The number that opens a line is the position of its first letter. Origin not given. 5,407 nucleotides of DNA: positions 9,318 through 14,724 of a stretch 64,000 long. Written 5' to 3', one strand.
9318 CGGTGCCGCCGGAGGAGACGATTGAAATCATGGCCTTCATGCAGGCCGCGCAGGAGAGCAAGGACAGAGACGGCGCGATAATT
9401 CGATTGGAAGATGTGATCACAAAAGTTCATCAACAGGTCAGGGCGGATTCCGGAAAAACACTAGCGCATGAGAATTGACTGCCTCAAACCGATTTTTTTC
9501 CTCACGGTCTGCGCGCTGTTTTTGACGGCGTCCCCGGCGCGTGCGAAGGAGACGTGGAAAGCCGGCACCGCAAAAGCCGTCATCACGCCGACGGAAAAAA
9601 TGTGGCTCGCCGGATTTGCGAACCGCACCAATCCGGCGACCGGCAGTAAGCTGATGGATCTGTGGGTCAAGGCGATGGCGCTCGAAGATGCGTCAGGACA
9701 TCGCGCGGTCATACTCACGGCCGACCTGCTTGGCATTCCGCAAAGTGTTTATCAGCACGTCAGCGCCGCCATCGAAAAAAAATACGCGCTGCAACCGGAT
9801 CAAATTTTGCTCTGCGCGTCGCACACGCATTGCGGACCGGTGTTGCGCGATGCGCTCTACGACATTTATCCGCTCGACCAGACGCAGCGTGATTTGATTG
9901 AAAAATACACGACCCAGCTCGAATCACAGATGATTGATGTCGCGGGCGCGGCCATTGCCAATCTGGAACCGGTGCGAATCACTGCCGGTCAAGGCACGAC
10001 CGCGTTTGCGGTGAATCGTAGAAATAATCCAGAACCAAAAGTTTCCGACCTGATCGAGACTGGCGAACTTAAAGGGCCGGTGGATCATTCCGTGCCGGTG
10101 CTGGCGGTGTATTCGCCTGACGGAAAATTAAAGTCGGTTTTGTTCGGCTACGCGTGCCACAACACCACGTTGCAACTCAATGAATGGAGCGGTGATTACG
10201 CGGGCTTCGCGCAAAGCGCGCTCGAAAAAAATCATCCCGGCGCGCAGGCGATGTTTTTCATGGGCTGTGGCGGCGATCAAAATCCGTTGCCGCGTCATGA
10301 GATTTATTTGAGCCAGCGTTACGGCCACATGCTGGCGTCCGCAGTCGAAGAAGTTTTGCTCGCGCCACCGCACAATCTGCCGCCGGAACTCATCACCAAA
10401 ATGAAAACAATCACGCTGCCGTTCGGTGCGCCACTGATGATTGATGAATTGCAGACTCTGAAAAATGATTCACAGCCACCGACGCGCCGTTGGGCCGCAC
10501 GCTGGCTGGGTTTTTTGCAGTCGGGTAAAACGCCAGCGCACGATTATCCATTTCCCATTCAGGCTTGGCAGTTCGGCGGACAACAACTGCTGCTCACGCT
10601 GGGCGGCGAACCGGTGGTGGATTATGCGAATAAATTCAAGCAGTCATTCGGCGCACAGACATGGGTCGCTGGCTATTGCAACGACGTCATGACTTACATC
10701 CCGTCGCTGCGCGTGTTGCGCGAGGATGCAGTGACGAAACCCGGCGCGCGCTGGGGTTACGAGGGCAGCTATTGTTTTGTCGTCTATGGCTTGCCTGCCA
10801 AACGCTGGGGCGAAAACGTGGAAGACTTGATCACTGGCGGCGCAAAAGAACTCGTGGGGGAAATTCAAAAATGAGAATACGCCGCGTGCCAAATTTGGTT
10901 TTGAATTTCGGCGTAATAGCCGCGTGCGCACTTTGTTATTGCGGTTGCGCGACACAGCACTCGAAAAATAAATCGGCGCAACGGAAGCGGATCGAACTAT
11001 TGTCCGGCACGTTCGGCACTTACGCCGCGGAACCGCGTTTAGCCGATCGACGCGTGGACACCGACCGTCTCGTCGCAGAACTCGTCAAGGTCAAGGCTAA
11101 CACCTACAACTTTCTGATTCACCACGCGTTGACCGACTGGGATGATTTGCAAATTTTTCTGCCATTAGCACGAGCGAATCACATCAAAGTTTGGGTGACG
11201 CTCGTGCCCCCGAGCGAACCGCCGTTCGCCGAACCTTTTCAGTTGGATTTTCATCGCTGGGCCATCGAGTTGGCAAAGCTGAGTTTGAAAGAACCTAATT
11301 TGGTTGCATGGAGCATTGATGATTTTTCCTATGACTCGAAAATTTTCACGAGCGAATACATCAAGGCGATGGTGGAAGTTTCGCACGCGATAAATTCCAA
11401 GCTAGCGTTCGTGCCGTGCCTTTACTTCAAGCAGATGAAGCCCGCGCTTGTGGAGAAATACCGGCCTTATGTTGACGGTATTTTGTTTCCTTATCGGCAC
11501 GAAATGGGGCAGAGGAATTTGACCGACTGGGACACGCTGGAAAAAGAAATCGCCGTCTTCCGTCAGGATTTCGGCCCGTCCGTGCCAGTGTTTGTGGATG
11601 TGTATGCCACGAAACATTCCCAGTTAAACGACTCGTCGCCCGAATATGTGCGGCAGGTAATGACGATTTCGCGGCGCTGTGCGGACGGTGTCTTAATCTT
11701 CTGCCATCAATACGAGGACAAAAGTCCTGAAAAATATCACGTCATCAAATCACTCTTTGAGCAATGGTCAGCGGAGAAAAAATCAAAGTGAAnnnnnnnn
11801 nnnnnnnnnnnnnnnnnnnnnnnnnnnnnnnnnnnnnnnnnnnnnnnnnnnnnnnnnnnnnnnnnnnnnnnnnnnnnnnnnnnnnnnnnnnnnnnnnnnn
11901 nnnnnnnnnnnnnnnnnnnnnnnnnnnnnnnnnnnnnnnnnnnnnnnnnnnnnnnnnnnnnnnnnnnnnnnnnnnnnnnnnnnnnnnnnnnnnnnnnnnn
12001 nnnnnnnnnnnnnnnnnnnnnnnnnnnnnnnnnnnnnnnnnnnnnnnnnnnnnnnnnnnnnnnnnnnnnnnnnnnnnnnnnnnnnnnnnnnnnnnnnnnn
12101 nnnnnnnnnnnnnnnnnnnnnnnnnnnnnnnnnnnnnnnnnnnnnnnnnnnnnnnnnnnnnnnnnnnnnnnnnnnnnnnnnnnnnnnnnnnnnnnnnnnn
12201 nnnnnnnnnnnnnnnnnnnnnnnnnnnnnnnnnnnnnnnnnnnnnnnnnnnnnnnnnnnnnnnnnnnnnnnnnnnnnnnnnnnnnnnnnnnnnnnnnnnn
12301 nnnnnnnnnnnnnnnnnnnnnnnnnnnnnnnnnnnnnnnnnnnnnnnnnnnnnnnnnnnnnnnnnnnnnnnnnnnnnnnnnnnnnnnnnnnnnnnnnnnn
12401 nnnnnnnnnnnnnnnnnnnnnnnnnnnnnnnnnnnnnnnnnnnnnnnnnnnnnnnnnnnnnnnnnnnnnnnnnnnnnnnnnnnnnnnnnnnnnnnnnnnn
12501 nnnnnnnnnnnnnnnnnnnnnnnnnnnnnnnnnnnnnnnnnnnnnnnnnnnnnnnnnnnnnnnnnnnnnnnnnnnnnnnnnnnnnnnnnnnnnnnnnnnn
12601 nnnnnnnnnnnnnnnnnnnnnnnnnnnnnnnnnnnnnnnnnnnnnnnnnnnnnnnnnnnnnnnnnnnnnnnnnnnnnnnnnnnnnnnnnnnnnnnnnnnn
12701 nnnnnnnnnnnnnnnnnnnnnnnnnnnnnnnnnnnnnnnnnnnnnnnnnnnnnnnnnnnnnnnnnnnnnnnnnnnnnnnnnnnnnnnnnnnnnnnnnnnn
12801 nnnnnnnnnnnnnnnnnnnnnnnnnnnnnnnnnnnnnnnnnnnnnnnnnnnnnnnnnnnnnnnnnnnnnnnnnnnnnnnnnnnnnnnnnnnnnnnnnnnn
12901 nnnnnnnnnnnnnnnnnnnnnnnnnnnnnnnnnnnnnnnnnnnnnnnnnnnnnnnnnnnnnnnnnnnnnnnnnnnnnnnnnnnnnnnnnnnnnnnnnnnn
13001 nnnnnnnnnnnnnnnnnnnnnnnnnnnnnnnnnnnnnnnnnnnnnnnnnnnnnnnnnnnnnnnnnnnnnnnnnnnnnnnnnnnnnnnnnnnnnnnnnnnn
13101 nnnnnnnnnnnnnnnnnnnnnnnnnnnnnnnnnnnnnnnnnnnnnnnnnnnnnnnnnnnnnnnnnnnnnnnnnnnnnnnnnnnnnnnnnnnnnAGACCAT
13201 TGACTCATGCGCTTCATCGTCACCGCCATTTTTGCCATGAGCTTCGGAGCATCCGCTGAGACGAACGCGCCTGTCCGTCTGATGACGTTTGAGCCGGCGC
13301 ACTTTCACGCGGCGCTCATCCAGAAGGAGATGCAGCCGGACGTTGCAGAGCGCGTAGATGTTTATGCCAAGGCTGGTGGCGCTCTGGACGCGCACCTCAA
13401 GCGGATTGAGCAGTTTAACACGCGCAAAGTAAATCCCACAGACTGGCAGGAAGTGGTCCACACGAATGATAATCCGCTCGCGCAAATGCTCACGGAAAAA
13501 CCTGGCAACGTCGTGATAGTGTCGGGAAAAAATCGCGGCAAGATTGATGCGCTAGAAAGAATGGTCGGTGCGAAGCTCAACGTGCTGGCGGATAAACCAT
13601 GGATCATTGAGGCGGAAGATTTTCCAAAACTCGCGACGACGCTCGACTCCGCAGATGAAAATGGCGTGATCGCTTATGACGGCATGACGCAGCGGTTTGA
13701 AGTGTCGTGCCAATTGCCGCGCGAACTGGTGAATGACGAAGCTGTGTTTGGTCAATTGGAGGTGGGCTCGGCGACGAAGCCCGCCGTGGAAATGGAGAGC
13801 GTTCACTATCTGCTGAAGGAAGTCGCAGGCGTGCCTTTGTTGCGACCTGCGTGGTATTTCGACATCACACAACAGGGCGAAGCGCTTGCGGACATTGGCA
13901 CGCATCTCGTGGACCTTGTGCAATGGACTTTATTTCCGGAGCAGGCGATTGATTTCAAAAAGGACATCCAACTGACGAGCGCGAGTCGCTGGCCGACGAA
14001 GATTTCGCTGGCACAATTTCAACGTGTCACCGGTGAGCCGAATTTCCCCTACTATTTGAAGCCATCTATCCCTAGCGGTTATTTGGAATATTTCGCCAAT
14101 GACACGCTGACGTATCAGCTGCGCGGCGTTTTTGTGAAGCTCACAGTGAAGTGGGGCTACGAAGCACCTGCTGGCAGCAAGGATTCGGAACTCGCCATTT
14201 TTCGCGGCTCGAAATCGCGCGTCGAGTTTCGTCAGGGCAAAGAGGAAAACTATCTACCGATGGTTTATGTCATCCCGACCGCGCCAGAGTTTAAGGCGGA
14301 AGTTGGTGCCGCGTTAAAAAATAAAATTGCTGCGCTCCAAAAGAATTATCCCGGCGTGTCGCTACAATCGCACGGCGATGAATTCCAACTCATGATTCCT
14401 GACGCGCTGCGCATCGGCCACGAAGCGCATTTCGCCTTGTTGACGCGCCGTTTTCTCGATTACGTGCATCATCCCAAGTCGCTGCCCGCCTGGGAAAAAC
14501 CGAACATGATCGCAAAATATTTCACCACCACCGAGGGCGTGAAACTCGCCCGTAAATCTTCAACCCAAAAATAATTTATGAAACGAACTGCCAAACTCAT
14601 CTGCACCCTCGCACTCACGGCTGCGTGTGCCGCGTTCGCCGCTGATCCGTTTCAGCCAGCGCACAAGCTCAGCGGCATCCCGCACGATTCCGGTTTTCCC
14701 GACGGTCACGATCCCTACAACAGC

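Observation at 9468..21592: Exported and cytoplasmic copies of a ceramidase-like amidohydrolase + DegT aminotransferase pair, including a Tat-signal PLP sugar aminotransferase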

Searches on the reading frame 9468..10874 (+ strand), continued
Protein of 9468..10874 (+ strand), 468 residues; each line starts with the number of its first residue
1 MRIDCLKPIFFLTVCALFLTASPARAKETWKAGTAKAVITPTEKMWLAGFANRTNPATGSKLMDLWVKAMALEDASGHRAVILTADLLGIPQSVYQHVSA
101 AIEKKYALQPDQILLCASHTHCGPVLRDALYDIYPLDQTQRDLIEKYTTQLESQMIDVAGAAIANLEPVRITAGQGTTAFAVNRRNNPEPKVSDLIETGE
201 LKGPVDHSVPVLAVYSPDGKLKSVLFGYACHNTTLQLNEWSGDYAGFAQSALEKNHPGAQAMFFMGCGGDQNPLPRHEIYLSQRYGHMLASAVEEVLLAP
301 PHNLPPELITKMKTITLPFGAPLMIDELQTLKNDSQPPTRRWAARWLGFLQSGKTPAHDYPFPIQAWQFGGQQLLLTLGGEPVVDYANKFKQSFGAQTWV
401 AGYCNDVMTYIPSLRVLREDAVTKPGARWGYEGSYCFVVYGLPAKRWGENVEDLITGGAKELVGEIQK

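Call 51: search_solved_structures(query=A1, max_evalue=1, show_alignments=1)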
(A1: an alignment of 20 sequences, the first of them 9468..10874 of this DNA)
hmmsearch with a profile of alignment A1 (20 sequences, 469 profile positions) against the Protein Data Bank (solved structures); distinct sequences matched with E-value up to 1: 3.
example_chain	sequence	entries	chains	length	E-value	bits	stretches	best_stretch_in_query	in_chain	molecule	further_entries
2zws_A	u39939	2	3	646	4.3e-17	65.3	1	29-253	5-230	Neutral ceramidase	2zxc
4wgk_A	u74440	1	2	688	1.2e-08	37.4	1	29-254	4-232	Neutral ceramidase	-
2iai_A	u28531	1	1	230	0.84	11.6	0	126-223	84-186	Putative transcriptional regulator SCO3833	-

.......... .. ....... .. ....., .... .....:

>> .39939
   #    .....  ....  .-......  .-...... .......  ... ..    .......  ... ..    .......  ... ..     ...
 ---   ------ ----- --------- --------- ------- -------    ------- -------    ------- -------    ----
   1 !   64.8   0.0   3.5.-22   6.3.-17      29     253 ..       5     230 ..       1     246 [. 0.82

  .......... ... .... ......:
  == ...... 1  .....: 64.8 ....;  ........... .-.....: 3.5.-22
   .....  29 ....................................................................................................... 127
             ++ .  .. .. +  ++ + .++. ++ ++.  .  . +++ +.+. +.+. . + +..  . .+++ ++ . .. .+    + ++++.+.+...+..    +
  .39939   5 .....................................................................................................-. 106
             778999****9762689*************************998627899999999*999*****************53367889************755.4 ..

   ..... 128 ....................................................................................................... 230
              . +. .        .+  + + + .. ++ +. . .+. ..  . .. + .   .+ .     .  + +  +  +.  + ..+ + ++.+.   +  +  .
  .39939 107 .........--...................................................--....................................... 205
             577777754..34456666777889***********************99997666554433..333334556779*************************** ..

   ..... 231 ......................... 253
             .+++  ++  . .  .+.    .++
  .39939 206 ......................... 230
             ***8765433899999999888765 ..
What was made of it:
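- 9468..10874 (+): Exported ceramidase-fold Zn amidohydrolase (CER_exp). A family profile aligns to P. aeruginosa neutral ceramidase 2zws residues 5-230, including the HTHxGP motif and the second His motif (call 51).
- On Neutral/alkaline ceramidase (PF04734; NCBIfam NF041649): A profile alignment to 2zws places SHTHCGP on THTHSGP and YACHNT on FPVHST (call 51).
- Closest known: Neutral/alkaline ceramidase. Same: The H-x-H motif and the second His motif align with those of 2zws (call 51).
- The ceramidase H-x-H and the second His align to 2zws (call 51).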

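Call 63: predict_structure(alignment_id=A1)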
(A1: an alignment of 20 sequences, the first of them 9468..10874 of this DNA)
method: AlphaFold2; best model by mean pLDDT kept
length: 468 residues; sequences in the alignment: 20
mean_pLDDT: 72.5   pTM: 0.79
mean pLDDT of the five models: 72.5, 72.0, 71.5, 68.4, 61.9
residues with pLDDT >= 90: 99; 70-90: 183; 50-70: 102; < 50: 84
segments of 3 or more residues with pLDDT < 50: 20-26, 49-62, 120-125, 185-187, 232-242, 268-275, 405-410, 422-445
pLDDT, mean of each block of 10 residues (from residue 1): 62 62 56 92 57 45 76 95 81 83 96 79 51 73 84 95 97 81 51 66 68 92 82 39 69 91 63 52 79 90 90 82 84 79 85 81 84 60 68 80 49 58 41 38 54 84 86
secondary structure, 60 per line:
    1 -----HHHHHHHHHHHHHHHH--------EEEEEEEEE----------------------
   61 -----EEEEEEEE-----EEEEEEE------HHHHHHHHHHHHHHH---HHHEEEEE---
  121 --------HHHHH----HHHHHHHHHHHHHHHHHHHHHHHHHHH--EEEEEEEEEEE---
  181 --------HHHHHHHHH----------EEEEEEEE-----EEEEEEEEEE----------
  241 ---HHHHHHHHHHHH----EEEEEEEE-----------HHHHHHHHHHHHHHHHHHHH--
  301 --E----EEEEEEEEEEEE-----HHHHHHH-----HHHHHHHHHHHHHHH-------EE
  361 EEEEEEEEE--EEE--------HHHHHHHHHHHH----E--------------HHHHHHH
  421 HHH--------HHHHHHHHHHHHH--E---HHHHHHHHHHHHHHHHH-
elements in order: H6-21 E30-38 E66-73 E79-85 H92-106 E113-117 H129-133 H138-164 E167-177 H189-197 E208-215 E221-230 H244-255 E260-267 H279-298 E308-319 H325-331 H337-351 E359-369 E372-374 H383-394 H414-423 H432-444 H451-467

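Call 65: fold_search(model_id=the predicted structure, library=pdb)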
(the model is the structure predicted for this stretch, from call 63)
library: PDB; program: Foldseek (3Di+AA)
matches with E <= 10: 663; with E <= 0.001: 4
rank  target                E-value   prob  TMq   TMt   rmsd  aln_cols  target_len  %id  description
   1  2zws                  2.9e-20  1.00  0.59  0.45   9.6       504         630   19  Crystal Structure Analysis of neutral ceramidase from Pseudomonas aeruginosa (released 2009-03-03)
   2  2zxc_A                3.1e-19  1.00  0.56  0.42   9.1       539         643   18  Ceramidase complexed with C2 (released 2009-02-03)
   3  4wgk_B                5.1e-17  1.00  0.62  0.45   7.1       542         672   13  Crystal structure of human neutral ceramidase with Zn-bound phosphate (released 2015-07-08)
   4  4wgk_A                5.2e-16  1.00  0.59  0.43   7.3       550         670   13  Crystal structure of human neutral ceramidase with Zn-bound phosphate (released 2015-07-08)
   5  6c89_A                1.5e-02  0.13  0.11  0.19  16.8       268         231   13  NDM-1 Beta-Lactamase Exhibits Differential Active Site Sequence Requirements for the Hydrolysis of Penicillin versus C (released 2018-12-12)
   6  8x78_I                1.6e-02  0.28  0.19  0.26  11.9       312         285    9  Crystal Structure of N-Acyl Homoserine Lactone Lactonase from Pseudomonas poae (released 2025-02-26)
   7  1sij                  2.1e-02  0.08  0.11  0.07  22.8       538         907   10  Crystal structure of the Aldehyde Dehydrogenase (a.k.a. AOR or MOP) of Desulfovibrio gigas covalently bound to [AsO3]- (released 2004-07-27)
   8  3srx_A                2.8e-02  0.18  0.15  0.24  15.0       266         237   14  New Delhi Metallo-beta-Lactamase-1 Complexed with Cd (released 2011-07-20)
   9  4xuk_A                3.0e-02  0.13  0.15  0.21  14.4       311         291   14  Crystal structure of hydrolase AbOPH in beta lactamase superfamily (released 2015-10-21)
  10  8zu4_A                3.8e-02  0.14  0.11  0.15  14.4       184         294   16  Crystal Structure of Methyl parathion hydrolase mutant A127L/I145L/Q272D/S279A/S304P (released 2025-06-11)
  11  7px0_B                4.3e-02  0.07  0.11  0.05  25.5       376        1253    8  Drosophila melanogaster Aldehyde Oxidase 1 (released 2022-11-16)
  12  7uy7_A                5.1e-02  0.03  0.09  0.08  30.3       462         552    8  Tetrahymena CST with Polymerase alpha-Primase (released 2022-07-13)
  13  4fxd_A                5.4e-02  0.07  0.12  0.07  19.5       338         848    8  Crystal structure of yeast DNA polymerase alpha bound to DNA/RNA (released 2013-02-27)
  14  5a5z_A                5.7e-02  0.11  0.13  0.21  15.5       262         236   15  Approved Drugs Containing Thiols as Inhibitors of Metallo-beta- lactamases: Strategy To Combat Multidrug-Resistant Bac (released 2015-07-08)
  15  8x78_K                6.1e-02  0.16  0.19  0.26  11.8       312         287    9  Crystal Structure of N-Acyl Homoserine Lactone Lactonase from Pseudomonas poae (released 2025-02-26)
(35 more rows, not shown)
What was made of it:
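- Closest known: Neutral/alkaline ceramidase. Same: The catalytic-domain fold is shared (Foldseek E 3e-20 to 5e-16, TMq 0.56-0.62, call 65).
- The fold is confirmed by Foldseek (call 65). Identity to real ceramidases is 13-19% (call 65).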

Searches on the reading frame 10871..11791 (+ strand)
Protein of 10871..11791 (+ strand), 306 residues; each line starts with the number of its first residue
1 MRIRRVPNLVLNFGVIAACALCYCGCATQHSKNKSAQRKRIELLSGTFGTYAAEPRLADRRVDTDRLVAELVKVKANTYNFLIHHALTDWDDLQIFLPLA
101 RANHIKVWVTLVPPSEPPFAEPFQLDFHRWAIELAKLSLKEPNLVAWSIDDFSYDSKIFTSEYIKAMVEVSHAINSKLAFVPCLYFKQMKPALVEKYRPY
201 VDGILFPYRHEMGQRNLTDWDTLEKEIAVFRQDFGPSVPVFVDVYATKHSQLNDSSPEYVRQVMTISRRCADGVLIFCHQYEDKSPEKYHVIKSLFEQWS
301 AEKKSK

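Call 4: search_protein_families(library=pfam, proteins=[window:10871-11791:+], max_evalue=0.01)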
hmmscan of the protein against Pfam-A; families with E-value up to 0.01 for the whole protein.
window:10871-11791:+ (306 aa): 0 families

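Call 5: search_protein_families(library=ncbifam, proteins=[window:10871-11791:+], max_evalue=0.01)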
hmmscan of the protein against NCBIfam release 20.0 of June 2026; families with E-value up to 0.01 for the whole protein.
window:10871-11791:+ (306 aa): 0 families
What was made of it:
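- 10871..11791 (+): Exported, lipoprotein-like protein of unknown family; paralogue of 26611-28248. No Pfam or NCBIfam hit (calls 4, 5).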

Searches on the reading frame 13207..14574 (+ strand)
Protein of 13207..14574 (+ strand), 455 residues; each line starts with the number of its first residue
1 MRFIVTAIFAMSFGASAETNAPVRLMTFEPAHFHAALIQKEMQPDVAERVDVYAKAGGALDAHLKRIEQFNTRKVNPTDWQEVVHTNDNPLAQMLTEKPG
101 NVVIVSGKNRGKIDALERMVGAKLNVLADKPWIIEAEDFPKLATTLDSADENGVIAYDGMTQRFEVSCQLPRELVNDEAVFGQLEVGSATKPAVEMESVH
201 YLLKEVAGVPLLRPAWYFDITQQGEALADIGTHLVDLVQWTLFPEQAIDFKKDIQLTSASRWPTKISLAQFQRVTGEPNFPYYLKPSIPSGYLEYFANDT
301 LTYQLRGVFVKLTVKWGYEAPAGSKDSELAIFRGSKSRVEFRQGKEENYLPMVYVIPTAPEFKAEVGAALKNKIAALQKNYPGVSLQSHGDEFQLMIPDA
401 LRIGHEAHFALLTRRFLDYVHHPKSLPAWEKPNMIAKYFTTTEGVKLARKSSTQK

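Call 4: search_protein_families(library=pfam, proteins=[window:13207-14574:+], max_evalue=0.01)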
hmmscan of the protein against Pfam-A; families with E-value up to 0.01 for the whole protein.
window:13207-14574:+ (455 aa): 2 families
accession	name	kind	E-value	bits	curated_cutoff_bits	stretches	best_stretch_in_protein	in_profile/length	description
PF16490.10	Oxidoreduct_C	-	3.4e-103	345.6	27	1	171-448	2-277/278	Putative oxidoreductase C terminal domain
PF22725.1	GFO_IDH_MocA_C3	-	0.00038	20.9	27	1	213-242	32-61/124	GFO/IDH/MocA C-terminal domain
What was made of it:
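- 13207..14574 (+): Exported oxidoreductase with a PF16490 C-terminal domain. PF16490 at 345.6 bits (call 4).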

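Call 5: search_protein_families(library=ncbifam, proteins=[window:13207-14574:+], max_evalue=0.01)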
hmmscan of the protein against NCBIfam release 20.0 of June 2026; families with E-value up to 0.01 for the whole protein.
window:13207-14574:+ (455 aa): 0 families

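Call 26: search_solved_structures(query=window:13207-14574:+, max_evalue=1)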
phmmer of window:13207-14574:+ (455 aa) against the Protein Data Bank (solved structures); distinct sequences matched with E-value up to 1: 2.
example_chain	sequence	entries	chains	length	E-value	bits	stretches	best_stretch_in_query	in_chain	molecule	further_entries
4oo3_A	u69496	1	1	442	3.2e-120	405.5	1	16-450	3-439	hypothetical protein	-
4h3v_A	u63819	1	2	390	0.57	12.5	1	116-241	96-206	Oxidoreductase domain protein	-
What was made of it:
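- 13207..14574 (+): PDB 4oo3, deposited as a hypothetical protein, matches at E 3e-120 (call 26).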
